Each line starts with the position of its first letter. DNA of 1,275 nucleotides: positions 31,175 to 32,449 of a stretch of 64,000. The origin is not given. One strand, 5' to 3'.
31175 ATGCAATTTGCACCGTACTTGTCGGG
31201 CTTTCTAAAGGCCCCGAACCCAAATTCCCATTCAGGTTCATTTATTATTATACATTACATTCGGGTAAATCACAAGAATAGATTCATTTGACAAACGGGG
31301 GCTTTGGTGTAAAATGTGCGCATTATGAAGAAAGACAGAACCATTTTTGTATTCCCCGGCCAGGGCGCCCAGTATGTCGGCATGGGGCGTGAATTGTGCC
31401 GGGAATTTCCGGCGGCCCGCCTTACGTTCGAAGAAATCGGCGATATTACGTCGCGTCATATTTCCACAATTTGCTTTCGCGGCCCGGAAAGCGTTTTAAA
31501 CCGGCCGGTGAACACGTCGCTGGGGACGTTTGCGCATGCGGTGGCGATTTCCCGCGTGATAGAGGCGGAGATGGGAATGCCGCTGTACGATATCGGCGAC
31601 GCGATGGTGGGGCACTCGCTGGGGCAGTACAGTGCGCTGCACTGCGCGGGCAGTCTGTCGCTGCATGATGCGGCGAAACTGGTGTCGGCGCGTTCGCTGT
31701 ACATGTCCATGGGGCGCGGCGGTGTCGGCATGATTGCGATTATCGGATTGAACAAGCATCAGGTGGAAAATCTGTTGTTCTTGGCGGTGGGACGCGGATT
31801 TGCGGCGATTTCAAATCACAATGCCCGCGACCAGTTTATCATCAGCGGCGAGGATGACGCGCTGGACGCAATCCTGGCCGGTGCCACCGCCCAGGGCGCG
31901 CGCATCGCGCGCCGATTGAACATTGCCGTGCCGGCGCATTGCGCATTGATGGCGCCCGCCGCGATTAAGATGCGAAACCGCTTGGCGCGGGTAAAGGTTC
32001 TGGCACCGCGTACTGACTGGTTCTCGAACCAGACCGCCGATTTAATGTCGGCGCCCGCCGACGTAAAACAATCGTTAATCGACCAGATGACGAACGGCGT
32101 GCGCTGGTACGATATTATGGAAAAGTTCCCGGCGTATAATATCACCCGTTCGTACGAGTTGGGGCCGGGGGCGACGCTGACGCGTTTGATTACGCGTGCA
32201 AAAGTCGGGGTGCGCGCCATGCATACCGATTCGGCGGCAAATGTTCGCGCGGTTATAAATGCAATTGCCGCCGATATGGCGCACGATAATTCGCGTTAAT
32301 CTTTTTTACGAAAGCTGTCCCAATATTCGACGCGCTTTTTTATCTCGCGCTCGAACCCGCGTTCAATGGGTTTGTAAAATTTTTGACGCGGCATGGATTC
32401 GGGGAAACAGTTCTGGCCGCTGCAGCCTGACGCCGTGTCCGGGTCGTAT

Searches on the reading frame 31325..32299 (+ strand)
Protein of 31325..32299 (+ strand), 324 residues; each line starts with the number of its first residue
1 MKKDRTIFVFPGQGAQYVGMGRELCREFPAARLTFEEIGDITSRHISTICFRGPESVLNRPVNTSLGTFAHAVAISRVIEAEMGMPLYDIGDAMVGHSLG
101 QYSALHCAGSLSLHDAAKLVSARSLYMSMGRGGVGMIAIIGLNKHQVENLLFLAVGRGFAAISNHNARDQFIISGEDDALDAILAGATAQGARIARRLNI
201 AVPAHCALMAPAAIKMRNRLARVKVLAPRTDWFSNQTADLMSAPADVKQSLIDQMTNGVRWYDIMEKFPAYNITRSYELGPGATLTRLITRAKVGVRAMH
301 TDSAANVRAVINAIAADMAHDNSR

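Call 15: find_related_loci(query=window:31325-32296:+, collection=genome_contigs, flank=4000)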
Query window:31325-32296:+ (324 aa) in genome_contigs; peptide patterns used: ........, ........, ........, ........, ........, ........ (x = any residue, [..] = any of these).
76 stretches matched a pattern; 28 encode a relative of the query (tblastn E <= 1e-3); 28 distinct loci.
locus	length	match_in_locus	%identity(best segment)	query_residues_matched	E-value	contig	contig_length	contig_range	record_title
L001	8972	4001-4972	94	1-324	0e+0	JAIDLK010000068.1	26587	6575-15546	MAG: Alphaproteobacteria bacterium isolate SC0338_S5_7 SC0338_S5_7_contig_68, whole genome shotgun sequence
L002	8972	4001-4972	91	1-324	0e+0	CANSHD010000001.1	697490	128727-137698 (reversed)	MAG TPA_asm: uncultured Alphaproteobacteria bacterium isolate SRR15730559_bin.33_metawrap_v1.3_MAG genome assembly, cont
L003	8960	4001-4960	61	1-319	5e-136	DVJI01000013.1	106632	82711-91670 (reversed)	MAG TPA_asm: Candidatus Enterousia intestinigallinarum isolate ChiGjej3B3-5194 ChiGjej3B3M5__C761843_L106632_SRR6323341,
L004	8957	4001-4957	63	3-320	7e-135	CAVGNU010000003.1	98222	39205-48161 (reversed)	Bacteroides fragilis isolate H07647-L1_cleanbin_000047 genome assembly, contig: Spades_H07647-L1_contig_76, whole genome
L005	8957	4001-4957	63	3-320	5e-134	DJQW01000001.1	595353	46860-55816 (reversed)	MAG TPA_asm: Alphaproteobacteria bacterium UBA6376 UBA6376_contig_193, whole genome shotgun sequence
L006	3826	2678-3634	62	3-320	1e-136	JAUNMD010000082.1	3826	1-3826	MAG: Pseudomonadota bacterium isolate S31M_St_19 NODE_5225_length_3826_cov_6.383187, whole genome shotgun sequence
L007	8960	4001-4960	61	1-319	1e-132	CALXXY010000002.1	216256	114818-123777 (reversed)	MAG: uncultured Alphaproteobacteria bacterium isolate BRZ_PP__bin55 genome assembly, contig: BRZ_PP__NODE_44_length_2162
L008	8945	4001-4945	62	1-314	2e-132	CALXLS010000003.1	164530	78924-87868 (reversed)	MAG: uncultured Alphaproteobacteria bacterium isolate BRZ_DL__bin85 genome assembly, contig: BRZ_DL__NODE_110_length_164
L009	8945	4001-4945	61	1-314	1e-131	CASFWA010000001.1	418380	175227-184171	uncultured proteobacterium isolate A86_L4_360360_idba_bin.28 genome assembly, contig: A86_L4_360360_idba_bin.28.fa_scaff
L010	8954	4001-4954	60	3-319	8e-131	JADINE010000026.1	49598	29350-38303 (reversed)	MAG: Candidatus Enterousia excrementavium isolate B1-16210 B1M03__C257374_L49598_SRR9113712, whole genome shotgun sequen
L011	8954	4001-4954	60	4-320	2e-129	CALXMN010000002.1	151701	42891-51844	MAG: uncultured Alphaproteobacteria bacterium isolate BRZ_KQ__bin82 genome assembly, contig: BRZ_KQ__NODE_157_length_151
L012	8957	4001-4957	61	3-320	1e-128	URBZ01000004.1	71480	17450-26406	uncultured Rickettsiales bacterium isolate UMGS860 genome assembly, contig: NODE_54_length_71480_cov_6.289856, whole gen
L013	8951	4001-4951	60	4-320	1e-127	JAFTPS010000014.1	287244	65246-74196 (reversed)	MAG: Alphaproteobacteria bacterium isolate RGIG4037 Roe_deer_Cecum-5__c5270, whole genome shotgun sequence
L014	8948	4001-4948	59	1-314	1e-125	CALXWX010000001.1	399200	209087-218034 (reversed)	MAG: uncultured Alphaproteobacteria bacterium isolate BRZ_EC__bin9 genome assembly, contig: BRZ_EC__NODE_9_length_399200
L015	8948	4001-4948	59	3-318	2e-125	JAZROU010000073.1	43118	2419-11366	MAG: Candidatus Enterousia sp. isolate T1900045388_YK20190078.MAGScoT_cleanbin_000020 SGB_6918_k141_3725416, whole genom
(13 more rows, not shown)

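Call 20: find_encoding_contigs(protein=window:31325-32299:+, flank=3000, max_places=10)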
Protein window:31325-32299:+ (324 aa): no gene with exactly this product is on record in the collection.

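Call 33: find_homologous_proteins(query=window:31325-32296:+, max_evalue=1e-80)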
Query window:31325-32296:+ (324 aa): 116 proteins with E <= 1e-80 among 8000 candidates.
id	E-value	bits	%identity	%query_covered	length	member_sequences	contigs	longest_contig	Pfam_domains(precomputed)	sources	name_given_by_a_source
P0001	9.0e-199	677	94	100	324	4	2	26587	PF00698.27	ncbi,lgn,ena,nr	ncbi:MAG: ACP S-malonyltransferase [Alphaproteobacteria bacterium]|nr:ACP S-malonyltransferase [Alph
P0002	4.4e-192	655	91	100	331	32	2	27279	PF00698.27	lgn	-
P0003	7.5e-189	645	90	100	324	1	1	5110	PF00698.27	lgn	-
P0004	7.6e-174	596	84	100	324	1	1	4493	PF00698.27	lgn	-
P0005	6.7e-172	589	81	100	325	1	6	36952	PF00698.27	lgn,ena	-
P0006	6.9e-168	576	80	100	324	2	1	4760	PF00698.27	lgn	-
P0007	1.3e-162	559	77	100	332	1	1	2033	PF00698.27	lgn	-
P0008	3.6e-162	557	77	100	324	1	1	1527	PF00698.27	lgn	-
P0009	2.0e-161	555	79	98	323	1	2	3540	PF00698.27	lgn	-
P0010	4.0e-160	550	77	100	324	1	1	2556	PF00698.27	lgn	-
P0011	1.0e-154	533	73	100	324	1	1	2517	PF00698.27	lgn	-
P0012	1.9e-150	519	72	99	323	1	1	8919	PF00698.27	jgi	-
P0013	5.8e-150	517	73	99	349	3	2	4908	PF00698.27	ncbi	-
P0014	1.2e-149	516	72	99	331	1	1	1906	PF00698.27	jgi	-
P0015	5.8e-142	491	70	99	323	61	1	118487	PF00698.27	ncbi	-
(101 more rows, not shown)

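Call 34: find_encoding_contigs(protein=P0005, flank=2500, max_places=4)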
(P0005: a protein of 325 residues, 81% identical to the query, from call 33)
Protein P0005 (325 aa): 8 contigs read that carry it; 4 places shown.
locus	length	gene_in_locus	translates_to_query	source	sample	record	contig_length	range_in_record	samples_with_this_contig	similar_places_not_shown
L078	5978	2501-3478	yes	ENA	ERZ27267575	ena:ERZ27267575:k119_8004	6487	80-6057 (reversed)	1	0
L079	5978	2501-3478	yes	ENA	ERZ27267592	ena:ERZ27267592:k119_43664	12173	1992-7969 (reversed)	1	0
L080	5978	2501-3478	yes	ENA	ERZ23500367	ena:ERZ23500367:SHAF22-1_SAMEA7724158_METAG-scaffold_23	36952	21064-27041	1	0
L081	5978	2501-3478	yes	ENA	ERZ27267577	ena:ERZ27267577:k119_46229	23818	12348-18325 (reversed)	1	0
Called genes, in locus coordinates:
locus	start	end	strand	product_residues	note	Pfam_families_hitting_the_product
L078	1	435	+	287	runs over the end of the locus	?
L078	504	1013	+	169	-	-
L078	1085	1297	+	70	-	PF01197:Ribosomal_L31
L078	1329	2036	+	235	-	PF00459:Inositol_P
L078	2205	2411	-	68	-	-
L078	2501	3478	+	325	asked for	PF00698:Acyl_transf_1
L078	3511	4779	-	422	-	PF05496:RuvB_N, PF06068:TIP49 (faint), PF00158:Sigma54_activat (faint), PF01078:Mg_chelatase (faint), PF00004:AAA, PF07728:AAA_5, PF16193:AAA_assoc_2, PF12002:MgsA_C, +2 more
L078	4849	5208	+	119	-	PF05443:ROS_MUCR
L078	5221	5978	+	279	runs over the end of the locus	?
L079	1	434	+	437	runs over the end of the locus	-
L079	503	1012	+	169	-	-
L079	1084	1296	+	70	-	PF01197:Ribosomal_L31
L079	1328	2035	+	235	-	PF00459:Inositol_P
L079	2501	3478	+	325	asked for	PF00698:Acyl_transf_1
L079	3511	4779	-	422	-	PF05496:RuvB_N, PF06068:TIP49 (faint), PF00158:Sigma54_activat (faint), PF01078:Mg_chelatase (faint), PF00004:AAA, PF07728:AAA_5, PF16193:AAA_assoc_2, PF12002:MgsA_C, +2 more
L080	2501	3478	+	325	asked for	PF00698:Acyl_transf_1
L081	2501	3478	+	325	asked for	PF00698:Acyl_transf_1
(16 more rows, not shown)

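Call 35: find_encoding_contigs(protein=P0004, flank=2500, max_places=3)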
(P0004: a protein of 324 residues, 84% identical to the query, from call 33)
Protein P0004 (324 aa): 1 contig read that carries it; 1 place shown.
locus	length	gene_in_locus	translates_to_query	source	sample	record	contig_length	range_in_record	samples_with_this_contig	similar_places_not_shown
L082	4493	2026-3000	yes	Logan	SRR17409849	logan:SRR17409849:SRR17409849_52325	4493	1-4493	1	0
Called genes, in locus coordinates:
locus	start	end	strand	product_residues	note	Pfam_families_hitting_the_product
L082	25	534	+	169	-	-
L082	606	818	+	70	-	PF01197:Ribosomal_L31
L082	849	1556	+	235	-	PF00459:Inositol_P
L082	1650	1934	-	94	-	-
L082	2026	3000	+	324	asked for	PF00698:Acyl_transf_1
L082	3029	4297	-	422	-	PF05496:RuvB_N, PF00158:Sigma54_activat (faint), PF01078:Mg_chelatase (faint), PF13191:AAA_16 (faint), PF00004:AAA, PF07728:AAA_5, PF16193:AAA_assoc_2, PF12002:MgsA_C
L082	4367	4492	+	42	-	?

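Call 36: find_encoding_contigs(protein=P0006, flank=2500, max_places=3)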
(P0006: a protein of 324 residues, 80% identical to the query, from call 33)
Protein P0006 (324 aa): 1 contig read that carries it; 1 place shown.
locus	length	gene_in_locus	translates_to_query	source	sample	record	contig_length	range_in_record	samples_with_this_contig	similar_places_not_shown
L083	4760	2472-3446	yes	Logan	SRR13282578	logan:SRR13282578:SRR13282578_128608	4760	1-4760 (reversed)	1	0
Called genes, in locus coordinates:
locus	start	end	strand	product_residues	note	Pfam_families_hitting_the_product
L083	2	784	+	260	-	?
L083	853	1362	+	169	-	-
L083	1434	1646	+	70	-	PF01197:Ribosomal_L31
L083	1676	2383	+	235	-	PF00459:Inositol_P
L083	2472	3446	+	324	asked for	PF00698:Acyl_transf_1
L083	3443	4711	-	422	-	PF05496:RuvB_N, PF01078:Mg_chelatase (faint), PF00158:Sigma54_activat (faint), PF13191:AAA_16 (faint), PF00004:AAA, PF07728:AAA_5, PF16193:AAA_assoc_2, PF12002:MgsA_C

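Call 37: find_encoding_contigs(protein=P0015, flank=2500, max_places=3)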
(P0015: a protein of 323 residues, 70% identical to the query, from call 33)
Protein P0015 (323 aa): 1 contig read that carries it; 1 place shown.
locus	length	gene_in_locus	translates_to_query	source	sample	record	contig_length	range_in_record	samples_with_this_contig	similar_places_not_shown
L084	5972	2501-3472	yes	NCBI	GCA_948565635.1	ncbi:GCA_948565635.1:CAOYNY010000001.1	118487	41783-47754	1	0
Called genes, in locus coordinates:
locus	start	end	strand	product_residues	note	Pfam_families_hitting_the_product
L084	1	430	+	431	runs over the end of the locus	-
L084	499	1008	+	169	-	-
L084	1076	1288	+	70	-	PF01197:Ribosomal_L31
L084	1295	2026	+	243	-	-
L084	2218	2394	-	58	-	-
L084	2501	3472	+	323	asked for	PF00698:Acyl_transf_1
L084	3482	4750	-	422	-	PF05496:RuvB_N, PF00158:Sigma54_activat (faint), PF01078:Mg_chelatase (faint), PF13191:AAA_16 (faint), PF00004:AAA, PF07728:AAA_5, PF16193:AAA_assoc_2, PF12002:MgsA_C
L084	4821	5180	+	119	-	PF05443:ROS_MUCR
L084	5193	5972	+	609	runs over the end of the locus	PF07719:TPR_2 (faint), PF13428:TPR_14 (faint), PF00515:TPR_1 (faint), PF13174:TPR_6 (faint), PF13432:TPR_16 (weak), PF13431:TPR_17 (weak), PF14559:TPR_19, PF13424:TPR_12 (weak), +1 more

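Call 39: find_encoding_contigs(protein=P0012, flank=2500, max_places=3)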
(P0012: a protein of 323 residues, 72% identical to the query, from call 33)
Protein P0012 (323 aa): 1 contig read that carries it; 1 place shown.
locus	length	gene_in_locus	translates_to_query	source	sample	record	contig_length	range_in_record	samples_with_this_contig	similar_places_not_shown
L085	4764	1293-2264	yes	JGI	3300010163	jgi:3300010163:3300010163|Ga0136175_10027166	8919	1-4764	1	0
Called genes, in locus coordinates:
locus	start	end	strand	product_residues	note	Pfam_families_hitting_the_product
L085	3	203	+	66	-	?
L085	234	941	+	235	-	PF00459:Inositol_P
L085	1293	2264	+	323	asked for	PF00698:Acyl_transf_1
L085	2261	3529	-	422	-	PF05496:RuvB_N, PF13191:AAA_16 (faint), PF00158:Sigma54_activat (faint), PF01078:Mg_chelatase (faint), PF00004:AAA, PF07728:AAA_5, PF16193:AAA_assoc_2, PF12002:MgsA_C, +1 more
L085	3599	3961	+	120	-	PF05443:ROS_MUCR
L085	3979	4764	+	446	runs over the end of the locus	-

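Call 40: find_encoding_contigs(protein=P0013, flank=2500, max_places=3)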
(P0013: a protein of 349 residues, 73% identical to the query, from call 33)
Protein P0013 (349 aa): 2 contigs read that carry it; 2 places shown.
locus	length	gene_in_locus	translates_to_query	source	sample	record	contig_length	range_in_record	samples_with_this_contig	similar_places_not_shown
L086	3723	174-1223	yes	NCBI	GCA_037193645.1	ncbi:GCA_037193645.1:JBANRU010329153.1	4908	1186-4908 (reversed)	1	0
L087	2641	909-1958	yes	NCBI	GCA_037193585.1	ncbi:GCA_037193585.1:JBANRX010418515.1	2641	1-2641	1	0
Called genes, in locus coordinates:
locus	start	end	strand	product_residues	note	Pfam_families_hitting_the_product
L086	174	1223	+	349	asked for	PF00698:Acyl_transf_1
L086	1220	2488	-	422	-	PF05496:RuvB_N, PF00158:Sigma54_activat (faint), PF01078:Mg_chelatase (faint), PF13191:AAA_16 (faint), PF00004:AAA, PF07728:AAA_5, PF16193:AAA_assoc_2, PF12002:MgsA_C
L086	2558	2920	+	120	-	PF05443:ROS_MUCR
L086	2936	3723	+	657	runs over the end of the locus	?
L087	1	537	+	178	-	?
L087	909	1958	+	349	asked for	PF00698:Acyl_transf_1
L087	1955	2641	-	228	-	?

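Call 41: find_encoding_contigs(protein=P0011, flank=2500, max_places=3)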
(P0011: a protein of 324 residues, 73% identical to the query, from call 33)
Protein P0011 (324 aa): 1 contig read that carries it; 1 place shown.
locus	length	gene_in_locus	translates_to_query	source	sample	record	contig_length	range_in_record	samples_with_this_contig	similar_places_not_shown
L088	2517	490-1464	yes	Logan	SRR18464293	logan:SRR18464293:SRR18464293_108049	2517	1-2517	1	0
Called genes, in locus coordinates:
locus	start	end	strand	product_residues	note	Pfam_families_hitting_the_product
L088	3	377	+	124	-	?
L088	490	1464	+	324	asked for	PF00698:Acyl_transf_1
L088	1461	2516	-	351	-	?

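Call 42: find_encoding_contigs(protein=P0009, flank=2500, max_places=3)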
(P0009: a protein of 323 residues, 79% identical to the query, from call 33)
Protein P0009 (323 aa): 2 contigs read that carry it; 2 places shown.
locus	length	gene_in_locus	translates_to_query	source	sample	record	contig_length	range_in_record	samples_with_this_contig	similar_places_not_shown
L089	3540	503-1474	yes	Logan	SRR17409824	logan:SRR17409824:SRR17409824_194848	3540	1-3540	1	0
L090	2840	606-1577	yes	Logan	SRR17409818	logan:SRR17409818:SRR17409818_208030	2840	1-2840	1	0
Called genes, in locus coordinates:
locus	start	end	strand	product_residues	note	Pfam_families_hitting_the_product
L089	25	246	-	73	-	-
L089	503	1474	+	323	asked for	PF00698:Acyl_transf_1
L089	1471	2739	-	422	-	PF05496:RuvB_N, PF00158:Sigma54_activat (faint), PF01078:Mg_chelatase (faint), PF13191:AAA_16 (faint), PF00004:AAA, PF07728:AAA_5, PF16193:AAA_assoc_2, PF12002:MgsA_C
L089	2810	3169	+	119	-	PF05443:ROS_MUCR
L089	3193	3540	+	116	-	?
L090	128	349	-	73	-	-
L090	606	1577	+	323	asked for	PF00698:Acyl_transf_1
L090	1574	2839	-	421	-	?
